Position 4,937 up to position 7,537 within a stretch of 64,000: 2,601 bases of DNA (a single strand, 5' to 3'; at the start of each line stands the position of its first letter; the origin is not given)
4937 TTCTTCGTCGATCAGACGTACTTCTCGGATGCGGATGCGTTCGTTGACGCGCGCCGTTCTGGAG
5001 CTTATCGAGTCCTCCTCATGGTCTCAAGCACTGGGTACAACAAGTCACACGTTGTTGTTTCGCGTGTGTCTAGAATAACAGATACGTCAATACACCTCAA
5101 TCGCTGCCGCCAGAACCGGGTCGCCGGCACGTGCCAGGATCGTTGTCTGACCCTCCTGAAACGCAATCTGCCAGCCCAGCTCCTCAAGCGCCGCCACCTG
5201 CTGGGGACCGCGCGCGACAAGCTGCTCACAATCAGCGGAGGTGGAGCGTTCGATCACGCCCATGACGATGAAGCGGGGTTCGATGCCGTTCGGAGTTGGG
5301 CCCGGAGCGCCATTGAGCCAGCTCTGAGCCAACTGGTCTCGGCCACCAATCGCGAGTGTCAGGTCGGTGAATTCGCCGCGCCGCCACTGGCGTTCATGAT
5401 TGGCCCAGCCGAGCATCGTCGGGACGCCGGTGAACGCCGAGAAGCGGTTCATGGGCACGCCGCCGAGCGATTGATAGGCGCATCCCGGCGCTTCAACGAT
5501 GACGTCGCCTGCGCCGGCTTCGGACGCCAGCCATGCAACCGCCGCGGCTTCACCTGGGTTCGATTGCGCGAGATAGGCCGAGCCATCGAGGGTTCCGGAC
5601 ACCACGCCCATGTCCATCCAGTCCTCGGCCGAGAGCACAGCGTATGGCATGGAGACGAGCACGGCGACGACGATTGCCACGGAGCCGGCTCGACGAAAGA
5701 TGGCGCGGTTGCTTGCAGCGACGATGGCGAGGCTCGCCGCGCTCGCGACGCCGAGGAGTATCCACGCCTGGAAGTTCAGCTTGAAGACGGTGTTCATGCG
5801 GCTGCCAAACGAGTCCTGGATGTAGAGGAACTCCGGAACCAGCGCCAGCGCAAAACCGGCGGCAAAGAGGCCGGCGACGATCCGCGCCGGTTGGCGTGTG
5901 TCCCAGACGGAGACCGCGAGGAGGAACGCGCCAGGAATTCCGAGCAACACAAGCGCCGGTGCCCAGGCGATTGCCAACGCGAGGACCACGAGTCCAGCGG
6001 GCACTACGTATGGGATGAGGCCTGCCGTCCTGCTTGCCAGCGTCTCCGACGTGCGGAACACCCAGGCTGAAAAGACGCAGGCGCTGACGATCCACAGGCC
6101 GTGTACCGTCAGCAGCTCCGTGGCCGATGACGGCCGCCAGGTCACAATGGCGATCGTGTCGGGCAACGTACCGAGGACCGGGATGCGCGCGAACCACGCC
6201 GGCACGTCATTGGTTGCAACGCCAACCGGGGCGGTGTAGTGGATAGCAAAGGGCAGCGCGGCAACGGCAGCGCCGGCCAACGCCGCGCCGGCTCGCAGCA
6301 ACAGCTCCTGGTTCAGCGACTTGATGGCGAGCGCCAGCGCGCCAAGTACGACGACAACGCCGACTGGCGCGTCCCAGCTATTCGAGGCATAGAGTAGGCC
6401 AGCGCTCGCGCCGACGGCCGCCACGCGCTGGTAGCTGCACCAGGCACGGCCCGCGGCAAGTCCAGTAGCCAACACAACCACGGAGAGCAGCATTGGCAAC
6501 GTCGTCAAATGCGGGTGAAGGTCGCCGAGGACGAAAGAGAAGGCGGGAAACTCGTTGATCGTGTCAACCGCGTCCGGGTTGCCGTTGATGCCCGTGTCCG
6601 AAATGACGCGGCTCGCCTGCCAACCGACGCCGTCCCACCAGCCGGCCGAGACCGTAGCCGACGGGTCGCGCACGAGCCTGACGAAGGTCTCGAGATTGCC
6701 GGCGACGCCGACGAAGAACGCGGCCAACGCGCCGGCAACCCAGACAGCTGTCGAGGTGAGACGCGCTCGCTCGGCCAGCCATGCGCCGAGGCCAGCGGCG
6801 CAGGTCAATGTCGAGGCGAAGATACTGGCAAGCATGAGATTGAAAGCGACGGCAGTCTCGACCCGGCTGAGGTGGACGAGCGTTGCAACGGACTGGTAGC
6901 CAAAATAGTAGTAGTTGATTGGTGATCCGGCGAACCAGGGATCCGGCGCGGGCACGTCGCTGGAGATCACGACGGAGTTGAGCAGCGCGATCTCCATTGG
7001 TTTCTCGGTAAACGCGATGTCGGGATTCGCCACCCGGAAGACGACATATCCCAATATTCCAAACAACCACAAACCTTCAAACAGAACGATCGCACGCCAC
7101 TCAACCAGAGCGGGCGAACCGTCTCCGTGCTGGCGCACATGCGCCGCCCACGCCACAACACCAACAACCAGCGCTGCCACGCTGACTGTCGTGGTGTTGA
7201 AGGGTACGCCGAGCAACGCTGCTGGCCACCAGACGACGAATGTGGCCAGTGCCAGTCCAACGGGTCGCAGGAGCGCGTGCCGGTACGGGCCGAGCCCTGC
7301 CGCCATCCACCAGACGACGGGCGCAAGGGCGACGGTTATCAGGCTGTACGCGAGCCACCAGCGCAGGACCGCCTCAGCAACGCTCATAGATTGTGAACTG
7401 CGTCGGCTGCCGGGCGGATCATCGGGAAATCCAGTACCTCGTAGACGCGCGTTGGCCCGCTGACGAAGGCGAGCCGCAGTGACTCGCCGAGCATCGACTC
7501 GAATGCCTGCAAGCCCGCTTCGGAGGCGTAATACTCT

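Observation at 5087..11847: Tandem giant YYY-domain (DUF2298) membrane proteins, one fused to an ArnT/PMT-like GT-C module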

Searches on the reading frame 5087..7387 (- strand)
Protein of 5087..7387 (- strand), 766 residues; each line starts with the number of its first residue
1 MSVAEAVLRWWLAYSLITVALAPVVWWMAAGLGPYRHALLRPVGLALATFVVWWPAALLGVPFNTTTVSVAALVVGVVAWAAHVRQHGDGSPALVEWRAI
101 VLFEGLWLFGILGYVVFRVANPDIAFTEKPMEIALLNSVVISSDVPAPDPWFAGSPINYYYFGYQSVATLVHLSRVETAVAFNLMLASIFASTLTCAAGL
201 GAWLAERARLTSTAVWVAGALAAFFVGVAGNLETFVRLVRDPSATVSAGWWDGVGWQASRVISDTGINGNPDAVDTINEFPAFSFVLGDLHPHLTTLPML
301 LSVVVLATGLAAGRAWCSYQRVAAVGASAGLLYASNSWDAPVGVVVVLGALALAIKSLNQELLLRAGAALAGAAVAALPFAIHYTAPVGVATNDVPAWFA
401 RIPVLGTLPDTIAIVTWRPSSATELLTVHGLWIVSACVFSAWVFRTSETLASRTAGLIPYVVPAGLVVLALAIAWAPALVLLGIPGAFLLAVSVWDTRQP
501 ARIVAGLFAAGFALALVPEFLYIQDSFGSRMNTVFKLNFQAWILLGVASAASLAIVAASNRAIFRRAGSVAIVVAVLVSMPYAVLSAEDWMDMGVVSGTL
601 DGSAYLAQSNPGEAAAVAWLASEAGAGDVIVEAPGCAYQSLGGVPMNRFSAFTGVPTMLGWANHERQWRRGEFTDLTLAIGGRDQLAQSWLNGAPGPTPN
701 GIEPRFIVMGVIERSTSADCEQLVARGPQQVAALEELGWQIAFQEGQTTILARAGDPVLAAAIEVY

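Call 3: search_protein_families(library=pfam, proteins=[window:5087-7387:-], max_evalue=0.1)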
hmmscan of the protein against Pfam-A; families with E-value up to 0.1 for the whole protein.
window:5087-7387:- (766 aa): 2 families
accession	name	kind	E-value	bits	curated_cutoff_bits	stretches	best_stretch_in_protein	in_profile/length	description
PF10060.15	DUF2298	-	2.7e-100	337.1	27.8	1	47-545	1-488/488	Uncharacterized membrane protein (DUF2298)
PF06016.17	Reovirus_L2_8th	-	0.047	14.3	27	0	459-479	32-52/66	Reovirus core-spike protein lambda-2 (L2), C-terminal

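Call 4: search_protein_families(library=ncbifam, proteins=[window:5087-7387:-], max_evalue=0.1)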
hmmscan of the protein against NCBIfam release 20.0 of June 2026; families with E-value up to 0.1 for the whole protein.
window:5087-7387:- (766 aa): 1 family
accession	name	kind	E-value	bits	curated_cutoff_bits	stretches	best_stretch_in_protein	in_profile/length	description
TIGR03662.1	Chlor_Arch_YYY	subfamily_domain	5.8e-114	382.3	300.25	1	6-672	4-653/727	chlor_Arch_YYY domain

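Call 7: search_solved_structures(query=window:5087-7387:-, max_evalue=10)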
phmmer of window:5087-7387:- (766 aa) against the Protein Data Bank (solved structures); distinct sequences matched with E-value up to 10: 2.
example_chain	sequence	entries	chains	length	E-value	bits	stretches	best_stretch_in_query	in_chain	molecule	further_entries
4fqj_H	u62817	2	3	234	0.056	15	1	145-223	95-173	antibody CR8071 heavy chain | Antibody CR8059 Heavy Chain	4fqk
6att_H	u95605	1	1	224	0.16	13.5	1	153-223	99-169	Antibody 39S Fab heavy chain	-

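Call 9: find_homologous_proteins(query=window:5087-7387:-, max_evalue=0.00001)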
Query window:5087-7387:- (766 aa): 279 proteins with E <= 0.00001 among 8000 candidates; the best 120 are listed.
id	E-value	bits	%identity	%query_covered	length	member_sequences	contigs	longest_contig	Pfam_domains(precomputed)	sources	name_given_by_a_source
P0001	0.0e+0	1663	100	100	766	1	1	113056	PF10060.16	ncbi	-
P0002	0.0e+0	1174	70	100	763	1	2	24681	PF10060.16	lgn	-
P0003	0.0e+0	1058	62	100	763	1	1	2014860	PF10060.16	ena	-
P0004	0.0e+0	1031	63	98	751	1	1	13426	PF10060.16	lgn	-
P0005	0.0e+0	1026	63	98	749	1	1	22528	PF10060.16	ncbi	ncbi:hypothetical protein BH23CHL2_BH23CHL2_18280 [soil metagenome]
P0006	3.0e-297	1006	62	99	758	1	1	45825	PF10060.16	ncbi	ncbi:MAG: DUF2298 domain-containing protein [Thermomicrobiales bacterium]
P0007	2.6e-290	983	62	99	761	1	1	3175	PF10060.16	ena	-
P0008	2.3e-287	974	61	99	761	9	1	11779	PF10060.16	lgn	-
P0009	4.4e-283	959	60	99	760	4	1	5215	PF10060.16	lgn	-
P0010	1.3e-250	852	54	99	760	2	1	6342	PF10060.16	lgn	-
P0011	4.9e-223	761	50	98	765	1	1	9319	PF10060.16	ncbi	-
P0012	5.6e-221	754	50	98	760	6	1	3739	PF10060.16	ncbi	ncbi:DUF2298 domain-containing protein [soil metagenome]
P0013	1.9e-220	752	50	99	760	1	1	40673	PF10060.16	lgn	-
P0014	2.1e-217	742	49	98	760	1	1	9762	PF10060.16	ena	-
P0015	1.5e-216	739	49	99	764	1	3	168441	PF10060.16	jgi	jgi:YYY domain-containing protein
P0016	9.3e-216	737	49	100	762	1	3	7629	PF10060.16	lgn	-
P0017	3.0e-214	732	49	98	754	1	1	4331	PF10060.16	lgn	-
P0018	3.8e-214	732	48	98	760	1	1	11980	PF10060.16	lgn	-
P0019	3.2e-212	725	48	98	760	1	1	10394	PF10060.16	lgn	-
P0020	2.2e-211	722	49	98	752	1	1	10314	PF10060.16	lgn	-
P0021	9.2e-211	720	49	99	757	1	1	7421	PF10060.16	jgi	jgi:YYY domain-containing protein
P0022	1.2e-210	720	48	98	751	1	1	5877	PF10060.16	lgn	-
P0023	3.3e-210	718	49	99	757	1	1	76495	PF10060.16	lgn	-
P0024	4.8e-209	715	49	99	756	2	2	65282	PF10060.16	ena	-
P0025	1.2e-208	713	48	99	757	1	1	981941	PF10060.16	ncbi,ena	-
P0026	5.1e-208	711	48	99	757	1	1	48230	PF10060.16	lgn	-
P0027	5.4e-208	711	48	99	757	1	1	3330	PF10060.16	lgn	-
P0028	7.6e-208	711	48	98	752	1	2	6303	PF10060.16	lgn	-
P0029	1.1e-207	710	48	99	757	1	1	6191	PF10060.16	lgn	-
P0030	2.7e-207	709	49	99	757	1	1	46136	PF10060.16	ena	-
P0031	3.2e-207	709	49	99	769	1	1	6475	PF10060.16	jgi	jgi:YYY domain-containing protein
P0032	6.2e-205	701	47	99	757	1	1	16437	PF10060.16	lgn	-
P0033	5.1e-203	695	47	98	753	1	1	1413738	PF10060.16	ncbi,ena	-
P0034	4.9e-202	691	47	99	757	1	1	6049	PF10060.16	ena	-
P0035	1.1e-201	690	47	98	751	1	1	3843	PF10060.16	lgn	-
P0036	1.6e-201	690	49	99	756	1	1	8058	PF10060.16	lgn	-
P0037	3.5e-201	689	47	98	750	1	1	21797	PF10060.16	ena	-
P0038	3.6e-201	689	48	99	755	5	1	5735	PF10060.16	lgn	-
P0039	5.0e-201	688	46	99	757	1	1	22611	PF10060.16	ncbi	-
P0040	1.1e-200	687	48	99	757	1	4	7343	PF10060.16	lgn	-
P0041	8.2e-200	684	47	98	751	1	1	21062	PF10060.16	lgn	-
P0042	1.2e-199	684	48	99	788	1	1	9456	PF10060.16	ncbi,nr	ncbi:MAG: hypothetical protein DCC58_11500 [Chloroflexi bacterium]|nr:MAG: hypothetical protein DCC5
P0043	1.2e-199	684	46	98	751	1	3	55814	PF10060.16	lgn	-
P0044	2.1e-199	683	48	99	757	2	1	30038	PF10060.16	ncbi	-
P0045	2.7e-199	682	48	98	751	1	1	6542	PF10060.16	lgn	-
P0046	1.9e-198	680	46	98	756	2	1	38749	PF10060.16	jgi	-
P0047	7.6e-198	678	48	99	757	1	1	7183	PF10060.16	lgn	-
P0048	9.9e-198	677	45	99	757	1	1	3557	PF10060.16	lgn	-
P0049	1.3e-197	677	48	96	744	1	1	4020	PF10060.16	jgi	jgi:YYY domain-containing protein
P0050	1.5e-197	677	47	99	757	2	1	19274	PF10060.16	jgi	jgi:YYY domain-containing protein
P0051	3.1e-196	672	47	99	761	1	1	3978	PF10060.16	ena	-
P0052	9.9e-196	671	47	98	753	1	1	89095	PF10060.16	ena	-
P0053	1.7e-195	670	46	99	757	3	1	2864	PF10060.16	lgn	-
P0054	1.3e-194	667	49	92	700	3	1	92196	PF10060.16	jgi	jgi:YYY domain-containing protein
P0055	1.4e-194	667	48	99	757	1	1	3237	PF10060.16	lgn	-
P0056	4.5e-194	665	45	98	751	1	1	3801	PF10060.16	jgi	jgi:YYY domain-containing protein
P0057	1.5e-193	663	44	98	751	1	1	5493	PF10060.16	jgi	jgi:YYY domain-containing protein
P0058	5.8e-193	661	45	98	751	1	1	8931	PF10060.16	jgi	-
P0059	6.2e-193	661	46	99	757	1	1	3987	PF10060.16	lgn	-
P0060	8.9e-192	658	46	99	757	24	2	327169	PF10060.16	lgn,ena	-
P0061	9.9e-192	657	46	98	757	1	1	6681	PF10060.16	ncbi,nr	ncbi:MAG TPA: DUF2298 domain-containing protein [Thermomicrobiales bacterium]|nr:DUF2298 domain-cont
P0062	1.4e-190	654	45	98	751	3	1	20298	PF10060.16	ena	-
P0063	2.4e-190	653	45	98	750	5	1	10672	PF10060.16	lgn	-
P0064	9.8e-188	644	44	99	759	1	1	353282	PF10060.16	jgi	jgi:YYY domain-containing protein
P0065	4.1e-187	642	45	99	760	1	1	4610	PF10060.16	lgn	-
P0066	4.1e-187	642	46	98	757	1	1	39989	PF10060.16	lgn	-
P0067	4.6e-187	642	45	99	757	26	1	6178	PF10060.16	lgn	-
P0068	5.0e-187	642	45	98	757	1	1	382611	PF10060.16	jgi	jgi:YYY domain-containing protein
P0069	8.3e-184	631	43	98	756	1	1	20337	PF10060.16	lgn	-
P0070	6.3e-182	625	46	98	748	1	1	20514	PF10060.16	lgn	-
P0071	1.9e-172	594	45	98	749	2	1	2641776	PF10060.16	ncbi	-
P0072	2.3e-158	547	53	72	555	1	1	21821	PF10060.16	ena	-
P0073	1.4e-150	521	47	77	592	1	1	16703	PF10060.16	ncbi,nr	ncbi:MAG TPA: DUF2298 domain-containing protein, partial [Thermomicrobiales bacterium]|nr:DUF2298 do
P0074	9.1e-148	512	42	98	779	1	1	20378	PF10060.16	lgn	-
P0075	6.0e-141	489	41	98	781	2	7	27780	PF10060.16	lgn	-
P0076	7.3e-141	489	41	99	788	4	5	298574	PF10060.16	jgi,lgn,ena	-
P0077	2.1e-140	488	39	97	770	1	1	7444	PF10060.16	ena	-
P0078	9.1e-140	486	40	97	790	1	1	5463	PF10060.16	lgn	-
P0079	2.5e-139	484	40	98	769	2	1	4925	PF10060.16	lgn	-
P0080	1.6e-137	478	46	69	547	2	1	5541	PF10060.16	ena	-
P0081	4.6e-137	477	40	98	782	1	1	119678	PF10060.16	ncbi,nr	ncbi:MAG: DUF2298 domain-containing protein [Sphaerobacter sp.]|nr:DUF2298 domain-containing protein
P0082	7.9e-136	473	40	99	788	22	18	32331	PF10060.16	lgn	-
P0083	8.5e-134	466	39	98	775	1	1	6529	PF10060.16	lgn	-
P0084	1.9e-133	465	41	92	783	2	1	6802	PF10060.16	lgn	-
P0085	1.4e-127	445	35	97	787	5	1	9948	PF10060.16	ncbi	-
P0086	3.7e-127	444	38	98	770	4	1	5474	PF10060.16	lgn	-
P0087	3.0e-125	438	38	99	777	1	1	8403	PF10060.16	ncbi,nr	ncbi:MAG TPA: DUF2298 domain-containing protein [Thermomicrobiaceae bacterium]|nr:DUF2298 domain-con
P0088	1.6e-123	432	37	98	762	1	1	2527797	PF10060.16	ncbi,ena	-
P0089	6.6e-121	423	37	99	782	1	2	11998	PF10060.16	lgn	-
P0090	3.2e-117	411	38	98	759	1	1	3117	PF10060.16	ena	-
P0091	4.4e-117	411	37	98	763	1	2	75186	PF10060.16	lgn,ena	-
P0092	5.3e-117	410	36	98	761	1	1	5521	PF10060.16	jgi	jgi:YYY domain-containing protein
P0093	9.5e-115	403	37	97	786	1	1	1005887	PF10060.16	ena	-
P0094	1.3e-114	402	37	97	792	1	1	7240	PF10060.16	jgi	jgi:YYY domain-containing protein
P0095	1.3e-114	402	38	98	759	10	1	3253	PF10060.16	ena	-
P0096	4.5e-114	401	35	98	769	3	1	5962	PF10060.16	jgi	jgi:YYY domain-containing protein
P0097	8.0e-113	396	36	97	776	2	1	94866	PF10060.16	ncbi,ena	-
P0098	1.8e-109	385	35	98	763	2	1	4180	PF10060.16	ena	-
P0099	2.6e-107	378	37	98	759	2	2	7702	PF10060.16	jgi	jgi:YYY domain-containing protein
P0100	1.8e-106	376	35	93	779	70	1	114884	PF10060.16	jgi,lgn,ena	-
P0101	2.9e-106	375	37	88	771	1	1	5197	PF10060.16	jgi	jgi:YYY domain-containing protein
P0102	2.2e-105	372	34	98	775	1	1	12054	PF10060.16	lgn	-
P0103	4.0e-105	371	35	97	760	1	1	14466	PF10060.16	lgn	-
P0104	4.7e-105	371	37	86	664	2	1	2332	PF10060.16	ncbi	-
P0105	5.1e-105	371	35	98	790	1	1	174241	PF10060.16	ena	-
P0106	1.1e-104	370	36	93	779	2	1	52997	PF10060.16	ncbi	-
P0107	3.4e-104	368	35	98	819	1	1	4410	PF10060.16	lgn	-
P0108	8.2e-104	367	36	91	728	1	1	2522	PF10060.16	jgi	jgi:YYY domain-containing protein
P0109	3.2e-103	365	36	93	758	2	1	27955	PF10060.16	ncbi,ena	-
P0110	9.5e-102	360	36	98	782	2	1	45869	PF10060.16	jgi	-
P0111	1.4e-101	359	36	90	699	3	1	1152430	PF10060.16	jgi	jgi:YYY domain-containing protein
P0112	2.0e-101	359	35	98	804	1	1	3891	PF10060.16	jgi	jgi:YYY domain-containing protein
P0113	3.3e-98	348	37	98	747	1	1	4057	PF10060.16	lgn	-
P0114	3.9e-97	345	33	98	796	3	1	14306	PF10060.16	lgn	-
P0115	1.7e-96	342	32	98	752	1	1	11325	PF10060.16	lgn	-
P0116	2.2e-80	289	31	98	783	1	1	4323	PF10060.16,PF20176.4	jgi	jgi:YYY domain-containing protein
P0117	4.9e-73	265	35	89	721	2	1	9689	PF10060.16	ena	-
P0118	6.8e-72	261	33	89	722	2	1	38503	PF10060.16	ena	-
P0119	2.0e-70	256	31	89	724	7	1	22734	PF10060.16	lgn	-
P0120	6.9e-65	238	43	36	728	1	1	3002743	PF10060.16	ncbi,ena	-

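Call 20: search_solved_structures(query=A1, max_evalue=10, show_alignments=3)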
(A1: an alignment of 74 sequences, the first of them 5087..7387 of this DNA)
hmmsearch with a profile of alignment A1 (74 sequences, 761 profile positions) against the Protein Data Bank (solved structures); distinct sequences matched with E-value up to 10: 3.
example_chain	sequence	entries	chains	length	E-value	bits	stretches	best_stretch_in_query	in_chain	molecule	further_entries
6w8u_A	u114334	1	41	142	0.095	13.9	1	181-243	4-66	pilin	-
2h6e_A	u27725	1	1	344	1.3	10.2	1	360-418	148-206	D-arabinose 1-dehydrogenase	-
5jow_A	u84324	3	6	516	6.6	7.8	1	153-174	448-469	Non-reducing end alpha-L-arabinofuranosidase BoGH43A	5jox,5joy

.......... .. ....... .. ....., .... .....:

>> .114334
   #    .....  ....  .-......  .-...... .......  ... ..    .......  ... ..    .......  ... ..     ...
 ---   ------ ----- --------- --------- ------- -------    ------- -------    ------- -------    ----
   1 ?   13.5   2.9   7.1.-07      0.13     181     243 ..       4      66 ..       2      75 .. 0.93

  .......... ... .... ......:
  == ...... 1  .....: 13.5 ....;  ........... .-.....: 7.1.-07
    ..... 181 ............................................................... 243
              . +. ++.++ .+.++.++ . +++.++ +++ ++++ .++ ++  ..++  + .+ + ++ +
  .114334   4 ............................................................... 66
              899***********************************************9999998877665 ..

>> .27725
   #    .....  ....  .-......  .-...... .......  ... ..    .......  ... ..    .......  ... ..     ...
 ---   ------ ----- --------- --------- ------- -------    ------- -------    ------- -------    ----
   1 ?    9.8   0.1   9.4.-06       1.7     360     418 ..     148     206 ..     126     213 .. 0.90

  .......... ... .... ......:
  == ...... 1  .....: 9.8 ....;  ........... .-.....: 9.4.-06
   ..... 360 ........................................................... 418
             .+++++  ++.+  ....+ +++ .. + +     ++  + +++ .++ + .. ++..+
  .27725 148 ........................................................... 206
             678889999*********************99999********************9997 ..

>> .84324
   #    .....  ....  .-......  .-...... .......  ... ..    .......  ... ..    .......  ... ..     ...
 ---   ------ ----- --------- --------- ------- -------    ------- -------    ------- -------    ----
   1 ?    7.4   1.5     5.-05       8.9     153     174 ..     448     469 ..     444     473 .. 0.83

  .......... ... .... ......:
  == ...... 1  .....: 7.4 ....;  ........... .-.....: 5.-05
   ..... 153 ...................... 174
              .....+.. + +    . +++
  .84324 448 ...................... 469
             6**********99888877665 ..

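Call 25: predict_structure(alignment_id=A1)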
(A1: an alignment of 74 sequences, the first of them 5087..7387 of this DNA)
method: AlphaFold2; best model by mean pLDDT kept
length: 766 residues; sequences in the alignment: 74
mean_pLDDT: 94.8   pTM: 0.94
mean pLDDT of the five models: 94.8, 94.4, 93.6, 93.6, 93.5
residues with pLDDT >= 90: 680; 70-90: 73; 50-70: 13; < 50: 0
segments of 3 or more residues with pLDDT < 50: none
pLDDT, mean of each block of 10 residues (from residue 1): 97 98 98 98 98 98 98 98 90 87 98 98 95 97 96 93 97 98 99 99 98 98 98 98 97 95 92 94 97 97 98 97 98 95 98 96 98 97 81 69 74 91 97 98 97 93 87 89 96 97 98 97 89 95 98 98 98 98 96 91 96 98 96 94 95 97 91 91 96 91 95 94 95 98 97 96 73
secondary structure, 60 per line:
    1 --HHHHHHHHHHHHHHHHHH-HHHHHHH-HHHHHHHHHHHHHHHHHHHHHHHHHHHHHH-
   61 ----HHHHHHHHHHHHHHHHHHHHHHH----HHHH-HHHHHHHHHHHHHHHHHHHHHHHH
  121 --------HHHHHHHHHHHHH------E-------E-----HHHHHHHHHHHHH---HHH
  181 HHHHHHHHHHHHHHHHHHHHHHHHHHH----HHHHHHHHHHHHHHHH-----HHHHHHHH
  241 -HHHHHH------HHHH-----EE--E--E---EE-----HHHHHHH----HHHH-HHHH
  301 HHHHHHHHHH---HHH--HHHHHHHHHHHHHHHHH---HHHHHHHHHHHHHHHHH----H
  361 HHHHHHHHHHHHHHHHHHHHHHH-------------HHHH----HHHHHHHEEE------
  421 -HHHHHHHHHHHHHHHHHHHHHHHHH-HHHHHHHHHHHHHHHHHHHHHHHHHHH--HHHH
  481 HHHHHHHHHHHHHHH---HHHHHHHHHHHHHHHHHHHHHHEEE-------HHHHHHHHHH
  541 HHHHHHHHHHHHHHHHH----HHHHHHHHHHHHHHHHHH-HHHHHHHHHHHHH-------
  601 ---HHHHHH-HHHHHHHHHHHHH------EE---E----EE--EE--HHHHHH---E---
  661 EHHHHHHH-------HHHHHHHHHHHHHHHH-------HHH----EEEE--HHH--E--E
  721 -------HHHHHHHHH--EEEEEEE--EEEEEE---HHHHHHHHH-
elements in order (helices of 4 or more, strands of 3 or more residues): H3-20 H22-28 H30-59 H65-87 H92-95 H97-120 H129-141 H162-174 H178-207 H212-227 H233-240 H242-247 H254-257 H281-287 H292-295 H297-310 H319-335 H339-355 H360-383 H397-400 H405-411 E412-414 H422-446 H448-474 H477-495 H499-520 E521-523 H531-557 H562-579 H581-593 H604-609 H611-623 H648-653 H662-668 H676-691 E706-709 H728-736 E739-745 E748-753 H757-765
